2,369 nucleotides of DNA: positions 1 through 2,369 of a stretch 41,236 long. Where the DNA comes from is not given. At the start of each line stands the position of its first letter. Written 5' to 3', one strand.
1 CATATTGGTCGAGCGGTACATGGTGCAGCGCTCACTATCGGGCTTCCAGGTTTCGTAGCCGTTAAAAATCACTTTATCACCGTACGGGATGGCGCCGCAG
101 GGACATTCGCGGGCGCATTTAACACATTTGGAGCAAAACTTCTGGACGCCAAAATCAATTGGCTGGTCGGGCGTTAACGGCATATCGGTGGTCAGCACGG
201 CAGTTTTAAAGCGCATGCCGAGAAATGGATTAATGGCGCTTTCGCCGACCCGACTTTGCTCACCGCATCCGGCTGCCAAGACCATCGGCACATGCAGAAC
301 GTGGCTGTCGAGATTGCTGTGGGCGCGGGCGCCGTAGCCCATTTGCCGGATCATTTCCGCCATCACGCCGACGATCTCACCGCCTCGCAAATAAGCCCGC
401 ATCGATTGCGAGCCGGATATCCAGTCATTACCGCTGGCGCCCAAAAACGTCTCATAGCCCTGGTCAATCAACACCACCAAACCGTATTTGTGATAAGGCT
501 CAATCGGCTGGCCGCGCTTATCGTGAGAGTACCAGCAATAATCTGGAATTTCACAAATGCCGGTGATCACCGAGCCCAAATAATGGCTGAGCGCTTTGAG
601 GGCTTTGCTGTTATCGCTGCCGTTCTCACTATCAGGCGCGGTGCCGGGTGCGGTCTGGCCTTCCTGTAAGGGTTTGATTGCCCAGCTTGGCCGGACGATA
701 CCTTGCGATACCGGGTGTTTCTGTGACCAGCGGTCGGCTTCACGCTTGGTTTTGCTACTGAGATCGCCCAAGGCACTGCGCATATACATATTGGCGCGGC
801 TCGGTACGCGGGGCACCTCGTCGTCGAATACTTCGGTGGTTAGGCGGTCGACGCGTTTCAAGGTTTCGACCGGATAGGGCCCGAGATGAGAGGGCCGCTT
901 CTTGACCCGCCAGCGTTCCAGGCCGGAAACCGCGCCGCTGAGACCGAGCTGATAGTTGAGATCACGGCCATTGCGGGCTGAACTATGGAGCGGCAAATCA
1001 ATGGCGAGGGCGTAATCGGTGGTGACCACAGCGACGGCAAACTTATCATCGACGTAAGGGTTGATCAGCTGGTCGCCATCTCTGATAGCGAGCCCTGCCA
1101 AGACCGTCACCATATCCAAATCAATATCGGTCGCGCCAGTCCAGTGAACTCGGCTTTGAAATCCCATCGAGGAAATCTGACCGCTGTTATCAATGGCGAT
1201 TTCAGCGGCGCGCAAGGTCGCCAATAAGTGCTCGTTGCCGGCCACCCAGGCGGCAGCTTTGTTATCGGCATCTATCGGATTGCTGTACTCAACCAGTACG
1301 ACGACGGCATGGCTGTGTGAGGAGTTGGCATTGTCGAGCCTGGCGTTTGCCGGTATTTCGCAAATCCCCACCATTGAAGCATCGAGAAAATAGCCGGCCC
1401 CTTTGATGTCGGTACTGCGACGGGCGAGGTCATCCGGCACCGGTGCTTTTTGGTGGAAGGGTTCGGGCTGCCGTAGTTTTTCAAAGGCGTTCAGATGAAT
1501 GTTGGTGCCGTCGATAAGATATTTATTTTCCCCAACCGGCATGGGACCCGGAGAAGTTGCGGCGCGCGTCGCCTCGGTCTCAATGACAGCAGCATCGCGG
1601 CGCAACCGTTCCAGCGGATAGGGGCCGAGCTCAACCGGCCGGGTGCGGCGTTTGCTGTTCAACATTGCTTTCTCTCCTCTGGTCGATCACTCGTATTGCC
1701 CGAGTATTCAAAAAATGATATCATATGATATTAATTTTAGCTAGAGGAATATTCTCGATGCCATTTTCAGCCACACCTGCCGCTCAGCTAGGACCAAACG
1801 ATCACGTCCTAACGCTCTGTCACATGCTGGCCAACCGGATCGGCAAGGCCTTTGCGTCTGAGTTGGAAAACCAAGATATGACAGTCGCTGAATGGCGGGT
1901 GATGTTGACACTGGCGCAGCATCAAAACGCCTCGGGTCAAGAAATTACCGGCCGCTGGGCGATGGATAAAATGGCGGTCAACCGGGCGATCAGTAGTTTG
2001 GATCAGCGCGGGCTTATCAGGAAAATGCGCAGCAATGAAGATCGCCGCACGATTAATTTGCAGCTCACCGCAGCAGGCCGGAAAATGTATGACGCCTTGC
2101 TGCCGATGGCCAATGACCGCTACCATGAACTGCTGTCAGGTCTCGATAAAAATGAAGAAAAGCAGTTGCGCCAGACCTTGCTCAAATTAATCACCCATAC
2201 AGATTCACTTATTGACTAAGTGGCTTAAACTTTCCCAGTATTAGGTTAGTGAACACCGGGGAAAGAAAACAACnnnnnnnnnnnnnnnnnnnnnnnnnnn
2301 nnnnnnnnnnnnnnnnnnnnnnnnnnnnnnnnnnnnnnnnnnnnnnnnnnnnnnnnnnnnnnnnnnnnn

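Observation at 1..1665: Edge ORF missing from the track: cytoplasmic reductive-dehalogenase homologue with an internally duplicated core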

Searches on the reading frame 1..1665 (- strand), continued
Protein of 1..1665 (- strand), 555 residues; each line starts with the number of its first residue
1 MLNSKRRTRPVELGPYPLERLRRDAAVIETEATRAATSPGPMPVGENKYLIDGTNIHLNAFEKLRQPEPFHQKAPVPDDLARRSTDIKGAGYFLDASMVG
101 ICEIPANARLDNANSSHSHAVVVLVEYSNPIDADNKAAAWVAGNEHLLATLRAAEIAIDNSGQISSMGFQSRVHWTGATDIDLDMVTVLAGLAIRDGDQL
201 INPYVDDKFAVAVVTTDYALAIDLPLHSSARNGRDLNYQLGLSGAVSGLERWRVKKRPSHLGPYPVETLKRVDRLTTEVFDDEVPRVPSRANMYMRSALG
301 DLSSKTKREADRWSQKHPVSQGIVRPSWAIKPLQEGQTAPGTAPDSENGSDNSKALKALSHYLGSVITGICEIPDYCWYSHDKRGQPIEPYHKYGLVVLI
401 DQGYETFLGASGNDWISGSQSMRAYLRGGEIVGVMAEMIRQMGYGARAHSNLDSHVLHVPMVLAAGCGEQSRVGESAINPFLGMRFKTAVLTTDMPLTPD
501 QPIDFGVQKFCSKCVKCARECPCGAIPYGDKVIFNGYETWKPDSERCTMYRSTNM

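Call 66: search_protein_families(library=ncbifam, proteins=[L084:10214-11812:+, L019:9070-10653:+, L013:7890-9395:-, L085:2891-4489:-], max_evalue=1e-40)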
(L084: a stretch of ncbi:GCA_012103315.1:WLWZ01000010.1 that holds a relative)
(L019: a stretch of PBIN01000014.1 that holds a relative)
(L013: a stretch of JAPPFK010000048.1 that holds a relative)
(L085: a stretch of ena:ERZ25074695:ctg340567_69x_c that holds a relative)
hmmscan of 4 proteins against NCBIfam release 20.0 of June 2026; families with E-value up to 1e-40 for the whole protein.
L084:10214-11812:+ (532 aa): 40 families (the best 25 are shown)
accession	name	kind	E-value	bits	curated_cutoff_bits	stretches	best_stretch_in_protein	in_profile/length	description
NF004837.0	PRK06187.1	subfamily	2.2e-98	329.8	476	1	18-517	8-516/531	long-chain-fatty-acid--CoA ligase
NF006182.0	PRK08316.1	subfamily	3.2e-85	286.6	663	1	18-514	11-508/523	fatty acyl-CoA synthetase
NF005863.0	PRK07798.1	subfamily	5.1e-70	236.5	543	1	20-516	6-524/540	acyl-CoA synthetase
NF006572.0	PRK09088.1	equivalog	3e-66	224.1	696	1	40-522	25-486/491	acyl-CoA synthetase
NF005676.0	PRK07470.1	equivalog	1.3e-65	222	774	1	21-520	23-526/544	acyl-CoA synthetase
NF005307.0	PRK06839.1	equivalog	2.2e-65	221.2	748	1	27-516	11-486/496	o-succinylbenzoate--CoA ligase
NF005801.1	PRK07656.1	equivalog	7.1e-65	219.5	657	1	19-514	2-494/500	FadD3 family acyl-CoA ligase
NF006181.0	PRK08314.1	subfamily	1.2e-64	218.6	705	1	22-520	28-551/563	long-chain-fatty-acid--CoA ligase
NF005857.1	PRK07786.1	exception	1.1e-63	215.5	733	1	27-514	18-503/513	fatty-acid--CoA ligase FadD5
NF002966.0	PRK03640.1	equivalog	3.3e-62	210.6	556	1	24-518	8-475/483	o-succinylbenzoate--CoA ligase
NF005702.0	PRK07514.1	subfamily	4.5e-62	210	558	1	41-519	27-496/506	malonyl-CoA synthase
NF052269.1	Staph_lig_FadD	equivalog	6.8e-62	209.4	650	1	41-520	25-490/499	long-chain-fatty-acid--CoA ligase FadD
NF006020.0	PRK08162.1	subfamily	2.1e-60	204.6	677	1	23-518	24-533/545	acyl-CoA synthetase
TIGR01923.1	menE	equivalog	7.3e-60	203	330.15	1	45-515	1-438/442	o-succinylbenzoate--CoA ligase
NF052580.1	Str24CoAsynCasG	equivalog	1.2e-59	202.1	750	1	22-517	45-544/548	steroid-24-oyl-CoA synthetase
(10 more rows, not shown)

L019:9070-10653:+ (527 aa): 42 families (the best 25 are shown)
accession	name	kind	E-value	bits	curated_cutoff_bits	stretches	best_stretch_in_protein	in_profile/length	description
NF004837.0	PRK06187.1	subfamily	1e-97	327.7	476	1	13-520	7-523/531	long-chain-fatty-acid--CoA ligase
NF006182.0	PRK08316.1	subfamily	3.2e-88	296.5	663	1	12-517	9-515/523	fatty acyl-CoA synthetase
NF005863.0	PRK07798.1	subfamily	8e-70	235.9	543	1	16-522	6-534/540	acyl-CoA synthetase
NF005676.0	PRK07470.1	equivalog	4.3e-68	230.3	774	1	15-518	21-528/544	acyl-CoA synthetase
NF006572.0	PRK09088.1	equivalog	3.1e-67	227.3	696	1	25-521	12-489/491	acyl-CoA synthetase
NF005801.1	PRK07656.1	equivalog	1.1e-65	222.2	657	1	15-511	2-495/500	FadD3 family acyl-CoA ligase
NF002966.0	PRK03640.1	equivalog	1.8e-65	221.4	556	1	20-518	8-479/483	o-succinylbenzoate--CoA ligase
NF005857.1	PRK07786.1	exception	3.7e-65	220.4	733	1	22-511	17-504/513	fatty-acid--CoA ligase FadD5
NF005307.0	PRK06839.1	equivalog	2.3e-64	217.9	748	1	23-513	11-487/496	o-succinylbenzoate--CoA ligase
NF052580.1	Str24CoAsynCasG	equivalog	3.6e-63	213.8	750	1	17-512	44-543/548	steroid-24-oyl-CoA synthetase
NF006181.0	PRK08314.1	subfamily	3.6e-62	210.4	705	1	18-516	28-551/563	long-chain-fatty-acid--CoA ligase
NF052269.1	Staph_lig_FadD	equivalog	4.8e-62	209.9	650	1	37-519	25-493/499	long-chain-fatty-acid--CoA ligase FadD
TIGR01923.1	menE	equivalog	8.2e-62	209.5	330.15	1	41-511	1-438/442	o-succinylbenzoate--CoA ligase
NF006020.0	PRK08162.1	subfamily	3.9e-61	207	677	0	359-521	382-540/545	acyl-CoA synthetase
NF005702.0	PRK07514.1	subfamily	6.2e-61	206.3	558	1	36-518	26-499/506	malonyl-CoA synthase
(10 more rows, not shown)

L013:7890-9395:- (502 aa): 49 families (the best 25 are shown)
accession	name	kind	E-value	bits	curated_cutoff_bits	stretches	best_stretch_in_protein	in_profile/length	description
NF004837.0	PRK06187.1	subfamily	6.6e-112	374.5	476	1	5-501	16-522/531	long-chain-fatty-acid--CoA ligase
NF006182.0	PRK08316.1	subfamily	2.6e-97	326.5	663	1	1-499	15-515/523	fatty acyl-CoA synthetase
NF005307.0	PRK06839.1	equivalog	1.3e-80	271.4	748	1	7-499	12-491/496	o-succinylbenzoate--CoA ligase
NF009233.0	PRK12583.1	subfamily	9.8e-80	268.5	832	1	152-499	199-548/558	fatty acid CoA ligase family protein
NF005676.0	PRK07470.1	equivalog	3.1e-78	263.7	774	1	6-501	29-529/544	acyl-CoA synthetase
NF006572.0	PRK09088.1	equivalog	1e-72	245.4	696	1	17-501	23-487/491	acyl-CoA synthetase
NF052269.1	Staph_lig_FadD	equivalog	1.3e-69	234.9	650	1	20-499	25-491/499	long-chain-fatty-acid--CoA ligase FadD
NF005801.1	PRK07656.1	equivalog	1.5e-69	235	657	1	5-497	9-499/500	FadD3 family acyl-CoA ligase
NF006020.0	PRK08162.1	subfamily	3.3e-69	233.7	677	1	7-499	29-536/545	acyl-CoA synthetase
NF005714.0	PRK07529.1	subfamily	8.8e-69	232.5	632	1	20-500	61-575/640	acyl-CoA synthetase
NF005702.0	PRK07514.1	subfamily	1.2e-68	231.7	558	1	17-499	24-498/506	malonyl-CoA synthase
NF004808.0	PRK06155.1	equivalog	1.2e-67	228.5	722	1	7-499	31-520/542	ATP-dependent acyl-CoA ligase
NF004758.0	PRK06087.1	equivalog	8.6e-65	219.2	736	1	6-501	33-535/548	medium-chain fatty-acid--CoA ligase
NF002966.0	PRK03640.1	equivalog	2.9e-64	217.4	556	1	151-500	138-479/483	o-succinylbenzoate--CoA ligase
NF052580.1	Str24CoAsynCasG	equivalog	4.5e-64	216.7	750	1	15-498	58-547/548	steroid-24-oyl-CoA synthetase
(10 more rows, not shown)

L085:2891-4489:- (532 aa): 55 families (the best 25 are shown)
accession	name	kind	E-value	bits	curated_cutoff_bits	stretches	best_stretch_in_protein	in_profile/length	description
NF004229.0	PRK05677.1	subfamily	8.4e-236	783.8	879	1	5-532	24-552/563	long-chain-fatty-acid--CoA ligase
NF006523.0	PRK08974.1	equivalog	6.2e-214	711.3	884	1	5-532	23-550/561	long-chain-fatty-acid--CoA ligase FadD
NF005463.0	PRK07059.1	subfamily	1.6e-211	703.6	869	1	5-532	23-553/557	long-chain-fatty-acid--CoA ligase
NF009139.0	PRK12492.1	equivalog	4.1e-209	695.7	1018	1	5-532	24-559/562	long-chain-fatty-acid--CoA ligase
NF006442.0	PRK08751.1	equivalog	3.4e-186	619.9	1023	1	5-532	25-555/560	long-chain fatty acid--CoA ligase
NF004114.0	PRK05605.1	equivalog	5.7e-141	470.6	766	1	5-532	34-566/575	long-chain-fatty-acid--CoA ligase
NF004837.0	PRK06187.1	subfamily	1.5e-123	412.8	476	1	3-532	6-519/531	long-chain-fatty-acid--CoA ligase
NF005220.0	PRK06710.1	equivalog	1e-117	393.6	1116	1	11-531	30-549/563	long-chain-fatty-acid--CoA ligase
NF006181.0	PRK08314.1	subfamily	2.7e-109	366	705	1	9-531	28-550/563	long-chain-fatty-acid--CoA ligase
NF004822.0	PRK06178.1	equivalog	8.8e-99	331.6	782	1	6-531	38-563/571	acyl-CoA synthetase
NF006182.0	PRK08316.1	subfamily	9.7e-97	324.6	663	1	5-532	11-514/523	fatty acyl-CoA synthetase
NF005702.0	PRK07514.1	subfamily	2.2e-94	316.6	558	1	175-532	144-497/506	malonyl-CoA synthase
NF005307.0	PRK06839.1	equivalog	5.4e-94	315.6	748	1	30-531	27-489/496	o-succinylbenzoate--CoA ligase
NF005801.1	PRK07656.1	equivalog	4.8e-93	312.5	657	1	5-532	1-500/500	FadD3 family acyl-CoA ligase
NF009233.0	PRK12583.1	subfamily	2.9e-91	306.5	832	1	5-532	18-547/558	fatty acid CoA ligase family protein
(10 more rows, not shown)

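Call 69: search_dna_similar(query=window:1-1665:-, collection=plasmids, mode=protein, max_rows=25, max_evalue=1e-20)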
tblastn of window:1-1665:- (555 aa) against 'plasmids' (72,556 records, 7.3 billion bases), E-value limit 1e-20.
Records with a match: 8; places in all: 9; records where one place covers at least 80% of the query: 8.
Best place of each record, by identity: <60% 8.
By first word of the organism name: Tritonibacter 2; Nitratireductor 1; Aminobacter 1; Ruegeria 1; Comamonas 1; Jannaschia 1; Yoonia 1.
By predicted mobility (MOB-suite, as given by PLSDB): non-mobilizable 7; conjugative 1.
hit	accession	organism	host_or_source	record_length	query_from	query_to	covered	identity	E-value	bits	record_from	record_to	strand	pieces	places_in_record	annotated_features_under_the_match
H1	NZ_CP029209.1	Nitratireductor sp. OM-1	-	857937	9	555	99%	38.4%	4e-122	403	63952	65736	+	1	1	reductive dehalogenase domain-containing protein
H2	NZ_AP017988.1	Aminobacter sp. SS-2016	Lotus japoicus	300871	7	554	99%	38.0%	7e-115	382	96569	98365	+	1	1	2Fe-2S iron-sulfur cluster-binding protein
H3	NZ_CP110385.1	Tritonibacter mobilis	-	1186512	7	554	99%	37.8%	1e-110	370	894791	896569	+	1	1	record has no annotation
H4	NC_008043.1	Ruegeria sp. TM1040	-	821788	7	554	99%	37.6%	2e-111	372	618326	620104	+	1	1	reductive dehalogenase domain-containing protein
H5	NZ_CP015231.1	Tritonibacter mobilis F1926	cell culture,seawater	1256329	7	554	99%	37.4%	6e-110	368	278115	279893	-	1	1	record has no annotation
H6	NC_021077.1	Comamonas sp. 7D-2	contaminated soil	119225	9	555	99%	37.4%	2e-110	369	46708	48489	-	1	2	reductive dehalogenase domain-containing protein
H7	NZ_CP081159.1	Jannaschia sp. M317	-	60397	9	554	98%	36.2%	6e-102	345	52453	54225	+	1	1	reductive dehalogenase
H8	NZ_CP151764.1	Yoonia sp. SS1-5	cell culture,Marine algae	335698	7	554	94%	36.9%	6e-89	354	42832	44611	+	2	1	none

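Call 72: search_protein_families(library=ncbifam, proteins=[L002:10001-12175:+, P0002], max_evalue=0.001)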
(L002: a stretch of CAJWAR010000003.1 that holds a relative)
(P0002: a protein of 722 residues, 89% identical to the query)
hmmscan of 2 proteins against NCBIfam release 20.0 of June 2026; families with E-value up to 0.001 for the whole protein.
L002:10001-12175:+ (724 aa): 2 families
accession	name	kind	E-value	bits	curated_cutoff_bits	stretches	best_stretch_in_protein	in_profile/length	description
TIGR02486.1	RDH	subfamily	3.8e-50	171.5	160.35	1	392-591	87-297/314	reductive dehalogenase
TIGR00276.1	TIGR00276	equivalog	0.00019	20.6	200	1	445-569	119-243/337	tRNA epoxyqueuosine(34) reductase QueG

P0002 (722 aa): 2 families
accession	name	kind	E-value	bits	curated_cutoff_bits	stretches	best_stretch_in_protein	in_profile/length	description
TIGR02486.1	RDH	subfamily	3.3e-50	171.7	160.35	1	392-591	87-297/314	reductive dehalogenase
TIGR00276.1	TIGR00276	equivalog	0.00028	20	200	0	452-569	126-243/337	tRNA epoxyqueuosine(34) reductase QueG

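Call 73: search_protein_families(library=pfam, proteins=[L002:10001-12175:+, P0002], max_evalue=1)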
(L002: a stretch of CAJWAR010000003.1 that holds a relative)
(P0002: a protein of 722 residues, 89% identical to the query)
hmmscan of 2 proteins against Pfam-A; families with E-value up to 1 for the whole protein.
L002:10001-12175:+ (724 aa): 8 families
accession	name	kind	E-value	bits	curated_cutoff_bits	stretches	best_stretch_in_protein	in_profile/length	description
PF12838.12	Fer4_7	-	4.1e-07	30.8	27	1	511-568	2-49/52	4Fe-4S dicluster domain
PF13484.11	Fer4_16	-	0.00047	21.3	30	1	511-569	2-65/66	4Fe-4S double cluster binding domain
PF12837.12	Fer4_6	-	0.0072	16.7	25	1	545-568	7-20/24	4Fe-4S binding domain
PF13187.11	Fer4_9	-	0.013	15.9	27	1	511-568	2-48/52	4Fe-4S dicluster domain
PF25160.1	LdpA_Fe-S-bd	-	0.057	13.6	27.6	1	559-571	30-42/49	LdpA Fe-S cluster-binding domain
PF12798.12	Fer4_3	-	0.44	12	27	1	560-568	4-12/15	4Fe-4S binding domain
PF00037.32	Fer4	-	0.47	10.8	21.1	1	559-568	10-19/24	4Fe-4S binding domain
PF13237.11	Fer4_10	-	0.51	10.8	25.5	0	559-569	11-21/53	4Fe-4S dicluster domain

P0002 (722 aa): 7 families
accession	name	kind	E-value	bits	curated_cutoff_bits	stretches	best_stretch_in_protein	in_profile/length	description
PF12838.12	Fer4_7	-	1e-06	29.6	27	1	511-568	2-49/52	4Fe-4S dicluster domain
PF13484.11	Fer4_16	-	0.00051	21.2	30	1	511-569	2-65/66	4Fe-4S double cluster binding domain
PF13187.11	Fer4_9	-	0.03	14.8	27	1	511-568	2-48/52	4Fe-4S dicluster domain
PF25160.1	LdpA_Fe-S-bd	-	0.054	13.7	27.6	1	559-571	30-42/49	LdpA Fe-S cluster-binding domain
PF00037.32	Fer4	-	0.63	10.4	21.1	1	559-568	10-19/24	4Fe-4S binding domain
PF12837.12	Fer4_6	-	0.69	10.4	25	1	545-568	7-20/24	4Fe-4S binding domain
PF13237.11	Fer4_10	-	0.97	9.8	25.5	0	559-569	11-21/53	4Fe-4S dicluster domain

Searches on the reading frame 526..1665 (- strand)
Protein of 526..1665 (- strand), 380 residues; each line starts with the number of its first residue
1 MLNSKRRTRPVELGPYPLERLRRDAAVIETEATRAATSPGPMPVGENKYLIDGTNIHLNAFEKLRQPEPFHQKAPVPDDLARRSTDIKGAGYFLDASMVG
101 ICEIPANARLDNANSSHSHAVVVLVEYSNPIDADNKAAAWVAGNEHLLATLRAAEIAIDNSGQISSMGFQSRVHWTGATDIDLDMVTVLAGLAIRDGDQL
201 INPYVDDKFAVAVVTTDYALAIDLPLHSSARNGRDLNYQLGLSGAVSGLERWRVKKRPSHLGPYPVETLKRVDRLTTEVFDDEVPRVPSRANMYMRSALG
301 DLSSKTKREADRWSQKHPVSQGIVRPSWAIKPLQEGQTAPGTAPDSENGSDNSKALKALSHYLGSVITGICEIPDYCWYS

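Call 68: search_protein_representatives(protein=window:526-1665:-)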
Query: 380 residues. Proteins with E-value up to 0.001 (for the whole library): 416; up to 1e-10: 228; up to 1e-30: 58. The best 150 are listed.
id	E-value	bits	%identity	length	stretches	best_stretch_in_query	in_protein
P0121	4.8e-101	355.1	41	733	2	6-380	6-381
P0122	2.0e-95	336.6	46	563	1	8-380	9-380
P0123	1.5e-93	330.5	72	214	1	114-321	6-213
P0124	1.2e-86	307.8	41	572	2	3-380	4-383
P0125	4.2e-81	289.5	38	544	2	6-380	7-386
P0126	4.9e-78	279.4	40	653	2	94-380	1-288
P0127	8.2e-77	275.4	41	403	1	4-380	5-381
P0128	4.5e-76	272.9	37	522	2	12-380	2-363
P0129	7.7e-73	262.3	34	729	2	7-380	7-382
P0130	1.2e-68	248.5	40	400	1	6-370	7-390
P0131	7.1e-65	236.1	41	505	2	124-380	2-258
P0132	7.7e-65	236.0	35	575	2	6-380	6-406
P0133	1.2e-63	232.1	45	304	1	7-297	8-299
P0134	8.5e-62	226.0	33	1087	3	116-380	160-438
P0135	5.5e-60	220.0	59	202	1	12-185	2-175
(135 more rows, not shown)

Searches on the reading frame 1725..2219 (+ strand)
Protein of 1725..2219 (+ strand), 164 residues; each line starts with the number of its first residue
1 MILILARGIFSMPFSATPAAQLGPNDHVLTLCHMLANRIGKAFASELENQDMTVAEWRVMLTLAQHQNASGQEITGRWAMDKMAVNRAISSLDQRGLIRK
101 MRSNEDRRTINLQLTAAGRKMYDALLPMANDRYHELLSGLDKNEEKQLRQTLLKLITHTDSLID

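Call 12: search_protein_families(library=pfam, proteins=[window:1725-2219:+], max_evalue=0.00001)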
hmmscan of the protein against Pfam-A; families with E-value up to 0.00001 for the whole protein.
window:1725-2219:+ (164 aa): 4 families
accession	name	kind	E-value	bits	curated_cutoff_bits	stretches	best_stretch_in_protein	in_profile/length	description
PF01047.28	MarR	-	2.4e-11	43.8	24.6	1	53-109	2-58/59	MarR family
PF12802.13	MarR_2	-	1.6e-09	38.2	27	1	51-108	2-60/61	MarR family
PF22381.2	Staph_reg_Sar_Rot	-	4.7e-09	36.7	27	1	47-124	7-84/85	Transcriptional regulator SarA/Rot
PF13463.12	HTH_27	-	3.8e-06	27.5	22.2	1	53-118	2-68/68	Winged helix DNA-binding domain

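Call 13: find_encoding_contigs(protein=window:1725-2219:+, flank=10000, max_places=6)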
Protein window:1725-2219:+ (164 aa): no gene with exactly this product is on record in the collection.

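Call 29: search_protein_families(library=ncbifam, proteins=[window:1725-2219:+], max_evalue=0.00001)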
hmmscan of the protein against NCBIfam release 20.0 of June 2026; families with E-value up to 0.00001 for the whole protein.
window:1725-2219:+ (164 aa): 11 families
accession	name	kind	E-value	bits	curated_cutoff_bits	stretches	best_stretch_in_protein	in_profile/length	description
NF045593.1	bilirub_TF_BilQ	equivalog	8.3e-15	54.7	125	1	44-156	20-132/135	bilirubin utilization transcriptional regulator BilQ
TIGR02337.1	HpaR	equivalog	2.9e-14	53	121.2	1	41-154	15-128/130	homoprotocatechuate degradation operon regulator HpaR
NF008122.0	PRK10870.1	equivalog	1.3e-13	51.1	157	1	31-162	32-165/176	transcriptional repressor MprA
NF050133.1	TransRegFabT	equivalog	2.9e-11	43.8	200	1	49-159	24-134/138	fatty acid biosynthesis transcriptional regulator FabT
NF053777.1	Saro0803TransReg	equivalog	2.2e-10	40.4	200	1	39-153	22-136/140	Saro_0803 family transcriptional regulator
NF052638.1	TransRegOhrRVib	equivalog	4e-10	39.6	200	1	35-151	18-132/141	transcriptional regulator OhrR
TIGR01889.1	Staph_reg_Sar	paralog_domain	4e-08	33.5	62.6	1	51-127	22-102/109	staphylococcal accessory regulator family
NF002926.0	PRK03573.1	equivalog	4.1e-07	30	120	1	46-155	23-133/144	transcriptional regulator SlyA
NF053814.1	teico_TcaR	equivalog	6.7e-07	29.5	170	1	50-153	34-139/151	MarR family transcriptional regulator TcaR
NF053606.1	Sta1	subfamily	4.6e-06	26.7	80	1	52-107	18-73/100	Sta1 family transcriptional regulator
NF045919.1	HphnlacHdxRed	equivalog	9.3e-06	24.9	340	0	52-156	210-307/309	p-hydroxyphenylacetate 3-hydroxylase reductase component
